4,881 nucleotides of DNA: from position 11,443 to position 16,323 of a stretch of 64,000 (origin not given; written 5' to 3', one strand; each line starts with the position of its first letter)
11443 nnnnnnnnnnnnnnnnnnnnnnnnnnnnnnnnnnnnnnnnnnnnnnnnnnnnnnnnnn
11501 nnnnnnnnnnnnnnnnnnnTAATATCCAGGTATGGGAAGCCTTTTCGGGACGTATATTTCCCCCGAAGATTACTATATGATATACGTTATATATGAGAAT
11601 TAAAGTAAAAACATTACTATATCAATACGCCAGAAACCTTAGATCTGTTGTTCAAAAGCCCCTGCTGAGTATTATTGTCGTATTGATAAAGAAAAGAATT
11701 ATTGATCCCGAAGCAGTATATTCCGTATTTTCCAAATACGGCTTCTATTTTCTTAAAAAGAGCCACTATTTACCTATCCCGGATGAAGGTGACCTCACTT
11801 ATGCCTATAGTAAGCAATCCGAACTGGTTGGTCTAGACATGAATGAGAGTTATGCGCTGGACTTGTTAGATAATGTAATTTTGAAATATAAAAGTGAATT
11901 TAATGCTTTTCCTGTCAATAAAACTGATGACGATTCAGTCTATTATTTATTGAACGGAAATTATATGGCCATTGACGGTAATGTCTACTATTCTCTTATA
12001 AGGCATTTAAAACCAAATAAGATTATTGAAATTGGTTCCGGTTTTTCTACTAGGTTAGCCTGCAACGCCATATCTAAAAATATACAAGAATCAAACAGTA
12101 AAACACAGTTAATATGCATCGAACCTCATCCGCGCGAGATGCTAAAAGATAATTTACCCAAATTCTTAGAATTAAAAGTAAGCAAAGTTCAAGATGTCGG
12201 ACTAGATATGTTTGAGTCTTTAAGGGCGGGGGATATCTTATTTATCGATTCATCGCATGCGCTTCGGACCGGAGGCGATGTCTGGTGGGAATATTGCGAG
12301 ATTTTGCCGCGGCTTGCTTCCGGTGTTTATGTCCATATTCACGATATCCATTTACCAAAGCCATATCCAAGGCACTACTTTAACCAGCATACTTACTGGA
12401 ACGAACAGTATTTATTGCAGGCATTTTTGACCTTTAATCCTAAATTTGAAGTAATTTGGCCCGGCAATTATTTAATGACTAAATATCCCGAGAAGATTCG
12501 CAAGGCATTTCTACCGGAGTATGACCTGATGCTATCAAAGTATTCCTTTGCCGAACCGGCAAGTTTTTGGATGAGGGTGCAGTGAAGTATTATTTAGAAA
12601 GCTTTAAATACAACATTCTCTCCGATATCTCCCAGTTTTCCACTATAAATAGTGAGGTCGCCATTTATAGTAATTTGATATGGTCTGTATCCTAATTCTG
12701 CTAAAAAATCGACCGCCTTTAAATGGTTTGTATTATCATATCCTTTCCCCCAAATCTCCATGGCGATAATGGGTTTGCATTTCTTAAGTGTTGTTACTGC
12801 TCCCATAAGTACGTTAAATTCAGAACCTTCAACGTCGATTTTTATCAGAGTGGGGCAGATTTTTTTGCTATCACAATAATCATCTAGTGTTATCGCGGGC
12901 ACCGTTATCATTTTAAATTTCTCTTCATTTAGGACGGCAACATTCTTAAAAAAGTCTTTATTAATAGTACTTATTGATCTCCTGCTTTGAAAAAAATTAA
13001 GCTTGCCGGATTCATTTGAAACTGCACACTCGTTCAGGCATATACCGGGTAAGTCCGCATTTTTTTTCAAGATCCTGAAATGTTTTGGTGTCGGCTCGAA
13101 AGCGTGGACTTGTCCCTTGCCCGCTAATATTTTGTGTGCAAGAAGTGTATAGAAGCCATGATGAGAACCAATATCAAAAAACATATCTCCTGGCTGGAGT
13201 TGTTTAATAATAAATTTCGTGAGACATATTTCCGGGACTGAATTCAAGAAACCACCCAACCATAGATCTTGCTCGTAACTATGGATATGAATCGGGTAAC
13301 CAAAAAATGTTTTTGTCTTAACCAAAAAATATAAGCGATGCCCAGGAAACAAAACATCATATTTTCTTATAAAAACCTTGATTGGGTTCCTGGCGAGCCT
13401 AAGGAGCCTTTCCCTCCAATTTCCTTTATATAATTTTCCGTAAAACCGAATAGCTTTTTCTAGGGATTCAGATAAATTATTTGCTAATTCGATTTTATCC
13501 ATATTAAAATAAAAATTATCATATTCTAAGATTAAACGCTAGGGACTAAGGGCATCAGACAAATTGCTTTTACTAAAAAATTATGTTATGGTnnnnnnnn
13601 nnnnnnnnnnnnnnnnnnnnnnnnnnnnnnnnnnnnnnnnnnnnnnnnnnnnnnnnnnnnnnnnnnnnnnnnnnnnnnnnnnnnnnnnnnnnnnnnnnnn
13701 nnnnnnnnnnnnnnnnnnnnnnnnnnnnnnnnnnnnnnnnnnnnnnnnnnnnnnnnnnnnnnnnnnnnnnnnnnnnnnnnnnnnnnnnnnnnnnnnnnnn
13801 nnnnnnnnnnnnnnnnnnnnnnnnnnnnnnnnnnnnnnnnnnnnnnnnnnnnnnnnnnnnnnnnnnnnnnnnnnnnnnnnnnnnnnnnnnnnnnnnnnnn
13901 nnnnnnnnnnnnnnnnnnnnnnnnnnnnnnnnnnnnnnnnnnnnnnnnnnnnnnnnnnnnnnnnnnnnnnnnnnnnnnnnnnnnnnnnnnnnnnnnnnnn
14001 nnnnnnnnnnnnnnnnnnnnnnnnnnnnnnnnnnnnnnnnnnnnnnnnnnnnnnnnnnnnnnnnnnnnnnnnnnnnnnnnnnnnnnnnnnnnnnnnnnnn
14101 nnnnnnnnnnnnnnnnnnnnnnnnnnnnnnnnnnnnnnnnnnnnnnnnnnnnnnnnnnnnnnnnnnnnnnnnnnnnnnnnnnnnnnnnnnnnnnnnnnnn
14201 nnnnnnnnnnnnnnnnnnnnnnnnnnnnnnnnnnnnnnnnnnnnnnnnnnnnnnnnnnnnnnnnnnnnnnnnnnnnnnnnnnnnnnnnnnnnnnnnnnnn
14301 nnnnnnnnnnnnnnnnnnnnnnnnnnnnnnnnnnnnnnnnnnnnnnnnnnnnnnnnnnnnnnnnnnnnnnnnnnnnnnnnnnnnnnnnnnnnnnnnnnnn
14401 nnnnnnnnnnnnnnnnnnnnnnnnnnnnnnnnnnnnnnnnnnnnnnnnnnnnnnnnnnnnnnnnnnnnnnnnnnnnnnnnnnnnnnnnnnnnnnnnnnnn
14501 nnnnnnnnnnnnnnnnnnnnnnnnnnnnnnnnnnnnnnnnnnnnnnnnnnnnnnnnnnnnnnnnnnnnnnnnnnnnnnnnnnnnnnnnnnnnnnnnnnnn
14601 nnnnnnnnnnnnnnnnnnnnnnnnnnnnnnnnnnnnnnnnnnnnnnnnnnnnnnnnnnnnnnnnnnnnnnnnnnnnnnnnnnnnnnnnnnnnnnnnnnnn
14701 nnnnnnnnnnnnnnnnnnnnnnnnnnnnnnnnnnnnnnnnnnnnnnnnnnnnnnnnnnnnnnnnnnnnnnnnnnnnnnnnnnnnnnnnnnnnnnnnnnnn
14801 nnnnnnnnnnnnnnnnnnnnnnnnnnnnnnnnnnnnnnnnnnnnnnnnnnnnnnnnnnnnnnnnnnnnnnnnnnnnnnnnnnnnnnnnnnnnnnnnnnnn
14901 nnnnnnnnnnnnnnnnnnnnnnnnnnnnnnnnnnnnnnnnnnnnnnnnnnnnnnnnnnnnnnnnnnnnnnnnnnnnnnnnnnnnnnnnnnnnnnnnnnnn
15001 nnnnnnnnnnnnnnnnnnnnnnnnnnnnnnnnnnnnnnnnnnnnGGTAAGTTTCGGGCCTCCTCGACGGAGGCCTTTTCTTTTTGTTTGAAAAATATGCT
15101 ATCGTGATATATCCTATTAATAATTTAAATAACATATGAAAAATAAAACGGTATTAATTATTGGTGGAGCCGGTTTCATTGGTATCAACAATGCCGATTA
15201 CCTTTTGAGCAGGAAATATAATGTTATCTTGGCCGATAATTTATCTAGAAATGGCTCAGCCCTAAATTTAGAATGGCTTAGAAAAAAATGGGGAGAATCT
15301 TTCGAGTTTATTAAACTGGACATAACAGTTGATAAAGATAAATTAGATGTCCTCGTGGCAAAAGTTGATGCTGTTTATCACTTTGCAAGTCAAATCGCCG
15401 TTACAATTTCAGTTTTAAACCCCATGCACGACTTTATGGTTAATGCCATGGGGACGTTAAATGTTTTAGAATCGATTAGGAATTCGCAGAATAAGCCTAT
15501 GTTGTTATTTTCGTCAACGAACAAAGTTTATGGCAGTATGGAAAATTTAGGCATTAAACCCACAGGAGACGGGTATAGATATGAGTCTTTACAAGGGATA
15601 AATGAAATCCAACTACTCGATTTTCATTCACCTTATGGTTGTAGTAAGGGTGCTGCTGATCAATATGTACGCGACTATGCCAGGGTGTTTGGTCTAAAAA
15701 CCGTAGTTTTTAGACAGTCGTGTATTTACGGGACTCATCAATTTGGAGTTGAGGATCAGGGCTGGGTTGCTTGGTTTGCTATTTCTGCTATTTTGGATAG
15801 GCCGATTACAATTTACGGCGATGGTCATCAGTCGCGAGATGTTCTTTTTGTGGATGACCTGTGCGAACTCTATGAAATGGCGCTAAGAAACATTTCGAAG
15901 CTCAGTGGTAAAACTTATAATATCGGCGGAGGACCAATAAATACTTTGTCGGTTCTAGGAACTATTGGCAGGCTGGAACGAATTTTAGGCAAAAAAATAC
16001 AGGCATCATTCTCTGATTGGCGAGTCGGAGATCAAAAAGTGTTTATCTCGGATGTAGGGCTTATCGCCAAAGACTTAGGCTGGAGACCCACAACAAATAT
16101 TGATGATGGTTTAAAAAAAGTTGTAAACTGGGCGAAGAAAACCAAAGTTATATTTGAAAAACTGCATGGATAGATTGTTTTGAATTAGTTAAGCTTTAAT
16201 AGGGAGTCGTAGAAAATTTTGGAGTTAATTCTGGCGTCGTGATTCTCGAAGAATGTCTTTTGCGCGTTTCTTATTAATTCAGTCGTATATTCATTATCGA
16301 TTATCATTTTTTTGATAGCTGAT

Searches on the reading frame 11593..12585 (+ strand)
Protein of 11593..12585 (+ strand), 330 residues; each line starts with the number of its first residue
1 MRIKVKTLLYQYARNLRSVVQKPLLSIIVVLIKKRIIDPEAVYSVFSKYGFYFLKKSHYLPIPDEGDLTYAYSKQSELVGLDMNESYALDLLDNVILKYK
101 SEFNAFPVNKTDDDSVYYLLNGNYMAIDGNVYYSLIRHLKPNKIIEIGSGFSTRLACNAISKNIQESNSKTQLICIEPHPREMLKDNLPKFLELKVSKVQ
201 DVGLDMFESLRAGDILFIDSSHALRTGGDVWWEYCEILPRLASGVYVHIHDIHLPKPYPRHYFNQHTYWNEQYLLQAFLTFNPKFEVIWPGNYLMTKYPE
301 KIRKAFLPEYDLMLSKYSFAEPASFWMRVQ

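Call 54: search_protein_families(library=pfam, proteins=[window:11593-12585:+], max_evalue=0.00001)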
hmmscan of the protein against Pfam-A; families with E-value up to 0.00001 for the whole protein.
window:11593-12585:+ (330 aa): 1 family
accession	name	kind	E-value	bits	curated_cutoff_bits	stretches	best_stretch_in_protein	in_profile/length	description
PF13578.12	Methyltransf_24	-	1.5e-13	51.9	26.3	1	145-252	1-105/105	Methyltransferase domain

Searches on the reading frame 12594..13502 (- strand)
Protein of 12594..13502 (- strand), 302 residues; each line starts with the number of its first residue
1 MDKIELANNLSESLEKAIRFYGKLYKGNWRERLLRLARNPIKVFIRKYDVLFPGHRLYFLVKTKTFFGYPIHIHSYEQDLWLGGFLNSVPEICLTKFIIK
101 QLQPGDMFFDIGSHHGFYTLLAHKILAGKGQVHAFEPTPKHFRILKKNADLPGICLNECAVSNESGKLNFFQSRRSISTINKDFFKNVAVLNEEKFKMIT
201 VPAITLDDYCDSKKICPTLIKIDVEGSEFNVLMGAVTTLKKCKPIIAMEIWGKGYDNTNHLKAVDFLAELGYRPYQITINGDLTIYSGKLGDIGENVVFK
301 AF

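Call 54: search_protein_families(library=pfam, proteins=[window:12594-13502:-], max_evalue=0.00001)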
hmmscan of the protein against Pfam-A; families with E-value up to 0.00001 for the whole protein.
window:12594-13502:- (302 aa): 1 family
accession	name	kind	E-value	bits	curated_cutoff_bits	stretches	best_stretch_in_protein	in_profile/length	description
PF05050.19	Methyltransf_21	-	8.4e-24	85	22.7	1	110-273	1-172/173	Methyltransferase FkbM domain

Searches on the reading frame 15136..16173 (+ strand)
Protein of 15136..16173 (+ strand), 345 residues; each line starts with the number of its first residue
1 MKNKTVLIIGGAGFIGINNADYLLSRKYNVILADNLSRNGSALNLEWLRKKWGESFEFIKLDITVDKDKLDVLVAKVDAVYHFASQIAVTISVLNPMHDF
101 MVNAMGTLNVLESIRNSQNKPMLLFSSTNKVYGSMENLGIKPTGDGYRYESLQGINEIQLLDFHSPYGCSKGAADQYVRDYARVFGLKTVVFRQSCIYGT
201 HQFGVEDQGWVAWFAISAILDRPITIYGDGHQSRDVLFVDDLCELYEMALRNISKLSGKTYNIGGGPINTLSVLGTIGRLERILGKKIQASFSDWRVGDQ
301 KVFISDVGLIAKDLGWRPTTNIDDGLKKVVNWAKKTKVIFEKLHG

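Call 55: search_protein_families(library=pfam, proteins=[window:15136-16173:+], max_evalue=0.00001)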
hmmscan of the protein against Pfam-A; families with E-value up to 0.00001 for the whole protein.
window:15136-16173:+ (345 aa): 6 families
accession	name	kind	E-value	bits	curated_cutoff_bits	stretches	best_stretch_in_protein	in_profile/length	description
PF16363.11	GDP_Man_Dehyd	-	1.5e-44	153.2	27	1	7-328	1-331/332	GDP-mannose 4,6 dehydratase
PF01370.27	Epimerase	-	3.9e-44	151.3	20.9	1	6-264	1-240/240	NAD dependent epimerase/dehydratase family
PF07993.18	NAD_binding_4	-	2.2e-13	50.4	20.1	1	64-240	76-252/258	Male sterility protein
PF01073.25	3Beta_HSD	-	2.2e-10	40.5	22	1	7-253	1-232/280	3-beta hydroxysteroid dehydrogenase/isomerase family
PF02719.21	Polysacc_synt_2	-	1.8e-06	27.8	20.2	1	6-134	1-134/293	Polysaccharide biosynthesis protein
PF00106.31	adh_short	-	4.6e-06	26.7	26.6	0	4-79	1-73/195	short chain dehydrogenase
